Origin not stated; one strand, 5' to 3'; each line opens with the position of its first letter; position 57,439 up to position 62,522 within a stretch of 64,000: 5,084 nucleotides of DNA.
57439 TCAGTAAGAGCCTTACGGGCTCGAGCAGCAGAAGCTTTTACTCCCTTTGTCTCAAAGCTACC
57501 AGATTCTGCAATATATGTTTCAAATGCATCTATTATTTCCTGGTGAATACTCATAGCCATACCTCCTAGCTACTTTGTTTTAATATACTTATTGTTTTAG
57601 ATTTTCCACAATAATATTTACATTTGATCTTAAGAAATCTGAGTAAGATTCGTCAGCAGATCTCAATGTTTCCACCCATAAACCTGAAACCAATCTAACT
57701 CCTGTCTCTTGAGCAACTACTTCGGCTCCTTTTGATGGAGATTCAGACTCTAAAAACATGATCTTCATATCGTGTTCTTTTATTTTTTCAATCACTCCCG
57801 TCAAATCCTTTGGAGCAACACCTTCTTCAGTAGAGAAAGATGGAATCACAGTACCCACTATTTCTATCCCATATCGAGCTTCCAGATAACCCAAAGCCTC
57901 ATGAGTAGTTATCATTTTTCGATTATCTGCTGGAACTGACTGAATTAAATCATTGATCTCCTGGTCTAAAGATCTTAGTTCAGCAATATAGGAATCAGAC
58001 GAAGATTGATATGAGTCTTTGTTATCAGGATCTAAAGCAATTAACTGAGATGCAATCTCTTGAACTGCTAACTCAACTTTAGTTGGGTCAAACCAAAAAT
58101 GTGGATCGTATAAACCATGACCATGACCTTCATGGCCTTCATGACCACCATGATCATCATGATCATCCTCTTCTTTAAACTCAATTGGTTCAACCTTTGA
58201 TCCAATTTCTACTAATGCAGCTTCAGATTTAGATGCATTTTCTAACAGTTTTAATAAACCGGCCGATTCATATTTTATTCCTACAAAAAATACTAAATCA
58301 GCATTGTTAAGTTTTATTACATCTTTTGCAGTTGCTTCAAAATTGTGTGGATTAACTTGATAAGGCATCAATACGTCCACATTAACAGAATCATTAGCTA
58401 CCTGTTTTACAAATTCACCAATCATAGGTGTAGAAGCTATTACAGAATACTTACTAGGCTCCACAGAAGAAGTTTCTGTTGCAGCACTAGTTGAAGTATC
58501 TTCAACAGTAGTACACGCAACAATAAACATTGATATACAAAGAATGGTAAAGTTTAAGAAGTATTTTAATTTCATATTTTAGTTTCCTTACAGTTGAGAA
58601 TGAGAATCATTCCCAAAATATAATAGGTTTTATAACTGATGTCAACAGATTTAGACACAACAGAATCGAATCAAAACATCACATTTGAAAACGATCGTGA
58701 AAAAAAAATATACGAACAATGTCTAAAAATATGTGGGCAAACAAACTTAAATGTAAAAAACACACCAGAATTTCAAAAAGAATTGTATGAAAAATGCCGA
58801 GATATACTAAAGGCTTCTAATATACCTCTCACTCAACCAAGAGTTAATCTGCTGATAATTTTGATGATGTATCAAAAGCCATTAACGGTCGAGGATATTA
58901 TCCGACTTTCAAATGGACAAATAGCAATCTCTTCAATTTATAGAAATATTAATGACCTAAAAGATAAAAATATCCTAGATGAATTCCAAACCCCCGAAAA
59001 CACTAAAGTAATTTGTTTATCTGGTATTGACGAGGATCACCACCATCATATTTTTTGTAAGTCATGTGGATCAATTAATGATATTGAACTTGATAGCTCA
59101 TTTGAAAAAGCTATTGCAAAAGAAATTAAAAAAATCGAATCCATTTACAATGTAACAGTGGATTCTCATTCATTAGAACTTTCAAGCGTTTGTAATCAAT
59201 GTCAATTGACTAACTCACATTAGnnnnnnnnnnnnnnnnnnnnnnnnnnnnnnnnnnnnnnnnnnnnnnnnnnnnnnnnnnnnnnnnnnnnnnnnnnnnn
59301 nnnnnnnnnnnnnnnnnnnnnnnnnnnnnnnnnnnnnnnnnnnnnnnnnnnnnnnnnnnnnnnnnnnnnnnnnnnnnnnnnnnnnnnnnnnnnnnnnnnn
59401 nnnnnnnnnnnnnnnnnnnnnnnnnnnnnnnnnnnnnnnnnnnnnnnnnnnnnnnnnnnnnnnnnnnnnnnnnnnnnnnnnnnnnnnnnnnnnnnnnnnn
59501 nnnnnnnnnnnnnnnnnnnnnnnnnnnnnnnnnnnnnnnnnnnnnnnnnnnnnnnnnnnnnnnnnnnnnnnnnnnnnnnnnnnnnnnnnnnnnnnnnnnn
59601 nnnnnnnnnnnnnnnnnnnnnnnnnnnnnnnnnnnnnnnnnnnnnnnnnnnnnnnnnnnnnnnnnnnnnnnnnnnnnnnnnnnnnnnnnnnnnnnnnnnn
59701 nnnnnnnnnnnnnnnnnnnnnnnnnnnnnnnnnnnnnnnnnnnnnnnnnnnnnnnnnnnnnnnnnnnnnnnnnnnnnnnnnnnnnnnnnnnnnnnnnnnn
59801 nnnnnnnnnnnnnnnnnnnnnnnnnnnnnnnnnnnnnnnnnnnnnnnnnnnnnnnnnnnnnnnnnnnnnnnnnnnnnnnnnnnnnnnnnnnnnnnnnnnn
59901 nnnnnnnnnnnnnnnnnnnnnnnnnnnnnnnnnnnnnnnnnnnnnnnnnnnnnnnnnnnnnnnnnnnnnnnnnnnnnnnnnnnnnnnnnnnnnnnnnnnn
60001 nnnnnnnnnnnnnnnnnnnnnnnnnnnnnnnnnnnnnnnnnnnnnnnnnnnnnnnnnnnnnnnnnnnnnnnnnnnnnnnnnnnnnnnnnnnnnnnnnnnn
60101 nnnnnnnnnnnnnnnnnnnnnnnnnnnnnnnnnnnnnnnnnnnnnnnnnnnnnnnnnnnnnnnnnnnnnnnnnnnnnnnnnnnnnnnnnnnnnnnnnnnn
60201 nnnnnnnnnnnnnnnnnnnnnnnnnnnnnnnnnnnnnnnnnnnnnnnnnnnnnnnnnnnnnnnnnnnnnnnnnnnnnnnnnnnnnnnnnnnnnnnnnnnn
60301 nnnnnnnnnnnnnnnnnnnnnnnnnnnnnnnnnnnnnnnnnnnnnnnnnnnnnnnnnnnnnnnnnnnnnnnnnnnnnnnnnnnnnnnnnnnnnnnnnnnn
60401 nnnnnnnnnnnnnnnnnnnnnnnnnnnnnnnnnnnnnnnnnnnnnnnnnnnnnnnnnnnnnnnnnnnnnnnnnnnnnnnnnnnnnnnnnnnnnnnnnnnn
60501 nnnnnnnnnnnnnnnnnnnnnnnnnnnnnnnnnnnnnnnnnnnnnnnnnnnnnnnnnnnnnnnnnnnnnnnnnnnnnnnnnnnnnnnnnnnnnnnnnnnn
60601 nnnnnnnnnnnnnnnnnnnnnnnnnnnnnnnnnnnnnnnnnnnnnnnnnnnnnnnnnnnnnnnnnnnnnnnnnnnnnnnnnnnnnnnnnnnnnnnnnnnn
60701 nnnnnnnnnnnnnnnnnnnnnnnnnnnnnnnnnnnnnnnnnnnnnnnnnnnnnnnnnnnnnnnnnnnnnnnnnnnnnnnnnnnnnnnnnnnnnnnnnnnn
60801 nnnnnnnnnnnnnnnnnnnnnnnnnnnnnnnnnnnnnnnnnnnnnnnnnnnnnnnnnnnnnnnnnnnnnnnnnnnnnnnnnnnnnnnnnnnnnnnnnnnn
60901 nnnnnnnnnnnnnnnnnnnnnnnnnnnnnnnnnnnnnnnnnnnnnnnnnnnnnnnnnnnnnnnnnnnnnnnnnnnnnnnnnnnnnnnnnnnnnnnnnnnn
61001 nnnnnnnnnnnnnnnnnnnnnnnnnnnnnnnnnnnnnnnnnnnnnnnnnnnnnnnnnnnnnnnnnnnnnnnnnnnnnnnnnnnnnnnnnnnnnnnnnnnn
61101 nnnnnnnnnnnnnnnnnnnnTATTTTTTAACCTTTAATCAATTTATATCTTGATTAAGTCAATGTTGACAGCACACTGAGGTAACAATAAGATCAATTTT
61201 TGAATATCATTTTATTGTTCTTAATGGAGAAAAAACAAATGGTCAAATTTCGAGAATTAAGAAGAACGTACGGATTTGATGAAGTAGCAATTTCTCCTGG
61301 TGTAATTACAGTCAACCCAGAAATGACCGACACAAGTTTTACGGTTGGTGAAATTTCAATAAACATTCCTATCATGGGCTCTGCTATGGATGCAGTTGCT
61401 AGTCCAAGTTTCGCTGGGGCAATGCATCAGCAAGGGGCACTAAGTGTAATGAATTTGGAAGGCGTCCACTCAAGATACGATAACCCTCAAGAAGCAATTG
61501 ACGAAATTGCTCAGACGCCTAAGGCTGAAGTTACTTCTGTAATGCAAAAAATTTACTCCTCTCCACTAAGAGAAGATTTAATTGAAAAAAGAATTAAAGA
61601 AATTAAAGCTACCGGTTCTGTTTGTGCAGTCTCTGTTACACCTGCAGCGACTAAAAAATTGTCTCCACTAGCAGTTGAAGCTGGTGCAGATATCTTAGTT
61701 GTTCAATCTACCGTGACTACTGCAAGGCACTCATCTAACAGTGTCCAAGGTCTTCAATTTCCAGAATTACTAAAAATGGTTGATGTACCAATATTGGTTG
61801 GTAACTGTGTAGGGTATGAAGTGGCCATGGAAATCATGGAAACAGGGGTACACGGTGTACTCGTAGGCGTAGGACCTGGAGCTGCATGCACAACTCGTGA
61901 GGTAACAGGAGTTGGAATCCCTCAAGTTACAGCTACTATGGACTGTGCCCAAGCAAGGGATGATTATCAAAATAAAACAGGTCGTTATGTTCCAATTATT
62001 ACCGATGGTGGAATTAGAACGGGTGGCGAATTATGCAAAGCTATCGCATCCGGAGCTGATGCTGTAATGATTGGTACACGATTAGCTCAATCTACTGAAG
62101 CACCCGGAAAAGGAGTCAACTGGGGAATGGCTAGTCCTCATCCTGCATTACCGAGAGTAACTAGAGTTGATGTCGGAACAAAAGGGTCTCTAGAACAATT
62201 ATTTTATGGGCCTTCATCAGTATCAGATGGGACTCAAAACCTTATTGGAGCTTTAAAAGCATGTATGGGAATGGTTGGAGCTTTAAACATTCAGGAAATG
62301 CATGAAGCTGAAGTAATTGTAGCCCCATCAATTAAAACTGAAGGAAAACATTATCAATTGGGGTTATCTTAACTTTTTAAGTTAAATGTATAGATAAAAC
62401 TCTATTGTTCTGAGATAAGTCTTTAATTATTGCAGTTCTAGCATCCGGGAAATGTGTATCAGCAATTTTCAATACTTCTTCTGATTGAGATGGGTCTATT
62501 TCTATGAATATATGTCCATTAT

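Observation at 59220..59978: Uncharacterised 252-aa protein translationally coupled (ATGA) to epoxyqueuosine reductase queG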

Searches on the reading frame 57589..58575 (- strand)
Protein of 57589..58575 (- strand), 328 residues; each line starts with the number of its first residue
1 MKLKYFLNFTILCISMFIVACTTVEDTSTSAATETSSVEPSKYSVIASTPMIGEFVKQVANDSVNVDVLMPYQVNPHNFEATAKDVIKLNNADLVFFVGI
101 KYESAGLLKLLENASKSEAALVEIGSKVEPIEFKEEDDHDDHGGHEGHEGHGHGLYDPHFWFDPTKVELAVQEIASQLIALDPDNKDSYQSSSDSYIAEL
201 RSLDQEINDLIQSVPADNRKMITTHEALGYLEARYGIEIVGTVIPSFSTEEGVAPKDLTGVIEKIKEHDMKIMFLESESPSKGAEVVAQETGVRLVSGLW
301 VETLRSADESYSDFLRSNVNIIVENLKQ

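Call 3: search_protein_families(library=pfam, proteins=[window:57589-58575:-], max_evalue=1)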
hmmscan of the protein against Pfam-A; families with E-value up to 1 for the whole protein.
window:57589-58575:- (328 aa): 2 families
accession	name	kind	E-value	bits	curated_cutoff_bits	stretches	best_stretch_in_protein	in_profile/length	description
PF01297.22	ZnuA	-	6.9e-73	245.8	29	1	45-324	1-262/263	Zinc-uptake complex component A periplasmic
PF01902.24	Diphthami_syn_2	-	0.1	12.5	23.2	1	236-303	58-122/219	Diphthamide synthase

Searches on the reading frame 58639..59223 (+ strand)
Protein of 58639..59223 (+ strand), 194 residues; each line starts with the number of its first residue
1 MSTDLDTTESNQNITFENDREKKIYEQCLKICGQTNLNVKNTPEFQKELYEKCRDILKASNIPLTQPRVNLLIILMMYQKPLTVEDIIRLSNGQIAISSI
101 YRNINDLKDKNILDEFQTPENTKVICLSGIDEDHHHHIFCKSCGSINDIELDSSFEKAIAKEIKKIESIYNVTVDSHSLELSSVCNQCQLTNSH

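Call 3: search_protein_families(library=pfam, proteins=[window:58639-59223:+], max_evalue=1)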
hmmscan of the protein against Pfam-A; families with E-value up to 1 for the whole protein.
window:58639-59223:+ (194 aa): 1 family
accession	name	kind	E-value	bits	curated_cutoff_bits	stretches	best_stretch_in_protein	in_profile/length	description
PF01475.25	FUR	-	6.1e-16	59.1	23.1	1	63-181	5-120/121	Ferric uptake regulator family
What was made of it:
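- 58639..59223 (+): Convergent Fur-family regulator (probably Zur), whose 3' end overlaps the Nmad3 3' end. It is a neighbour only in the closest relatives and is not part of the unit. PF01475 (call 3).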

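Call 4: search_protein_families(library=ncbifam, proteins=[window:58639-59223:+], max_evalue=1)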
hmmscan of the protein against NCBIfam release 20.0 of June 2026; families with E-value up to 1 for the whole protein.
window:58639-59223:+ (194 aa): 9 families
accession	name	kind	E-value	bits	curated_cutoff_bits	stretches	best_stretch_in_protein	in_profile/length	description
NF051892.1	TransRegFurBacil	equivalog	1.1e-13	51.5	220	1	51-192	6-147/149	ferric iron uptake transcriptional regulator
NF051891.1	TransRegFurHelico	equivalog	2.2e-11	43.9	200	1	47-189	8-146/148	ferric iron uptake transcriptional regulator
NF047462.1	FUR_perox_PerRA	exception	6.2e-11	43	200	1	47-165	2-120/142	peroxide-responsive transcriptional repressor PerRA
NF006999.0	PRK09462.1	equivalog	2.2e-10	40.3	146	1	56-189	7-137/148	ferric iron uptake transcriptional regulator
NF052545.1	TransRegPerRClab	equivalog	8.2e-08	32.3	180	1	52-189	3-135/138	transcriptional regulator PerR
NF047406.1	TransRegPerRTherm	equivalog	4e-06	27.1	200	1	89-190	34-127/130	manganese-dependent transcriptional regulator PerR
NF008646.0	PRK11639.1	equivalog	7.1e-06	25.8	167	1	46-190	6-148/171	zinc uptake transcriptional repressor Zur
NF005035.0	PRK06450.1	equivalog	0.022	13.6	301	1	125-162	5-43/338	threonine synthase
NF045678.1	TransRegIrrA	equivalog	0.024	14.5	150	1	50-152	6-109/138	iron response transcriptional regulator IrrA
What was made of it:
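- Checked: The protein is Fur family (PF01475) and lies next to znuA, but it scores below every NCBIfam cutoff (calls 3, 4).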

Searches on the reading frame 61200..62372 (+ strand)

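Call 3: search_protein_families(library=pfam, proteins=[window:61200-62372:+], max_evalue=1)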
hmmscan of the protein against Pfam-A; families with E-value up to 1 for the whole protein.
window:61200-62372:+ (390 aa): 11 families
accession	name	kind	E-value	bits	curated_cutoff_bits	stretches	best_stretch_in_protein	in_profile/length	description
PF00478.31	IMPDH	-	1.5e-52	179.2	25.6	1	24-374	2-332/345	IMP dehydrogenase / GMP reductase domain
PF01070.24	FMN_dh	-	1.1e-09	38.3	24.9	1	172-301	195-311/350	FMN-dependent dehydrogenase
PF03060.21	NMO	-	6.5e-08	32.8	28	1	51-303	7-233/331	Nitronate monooxygenase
PF05690.20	ThiG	-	1.2e-06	28.5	23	1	263-300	175-212/247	Thiazole biosynthesis protein ThiG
PF01645.23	Glu_synthase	-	2e-06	27.7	20.4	1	225-294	240-306/369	Conserved region in glutamate synthase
PF01180.27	DHO_dh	-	0.0073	16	27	1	258-295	235-272/291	Dihydroorotate dehydrogenase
PF04131.20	NanE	-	0.03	13.9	27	0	123-223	76-173/192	Putative N-acetylmannosamine-6-phosphate epimerase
PF02581.23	TMP-TENI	-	0.042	13.7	27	1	157-222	110-176/180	Thiamine monophosphate synthase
PF00977.27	His_biosynth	-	0.048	13.5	23.6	1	263-299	71-109/228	Histidine biosynthesis protein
PF02662.21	FlpD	-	0.067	13.6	22.3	0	180-231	17-66/123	Methyl-viologen-reducing hydrogenase, delta subunit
PF01207.24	Dus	-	0.15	11.6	20.4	0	264-293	185-215/311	Dihydrouridine synthase (Dus)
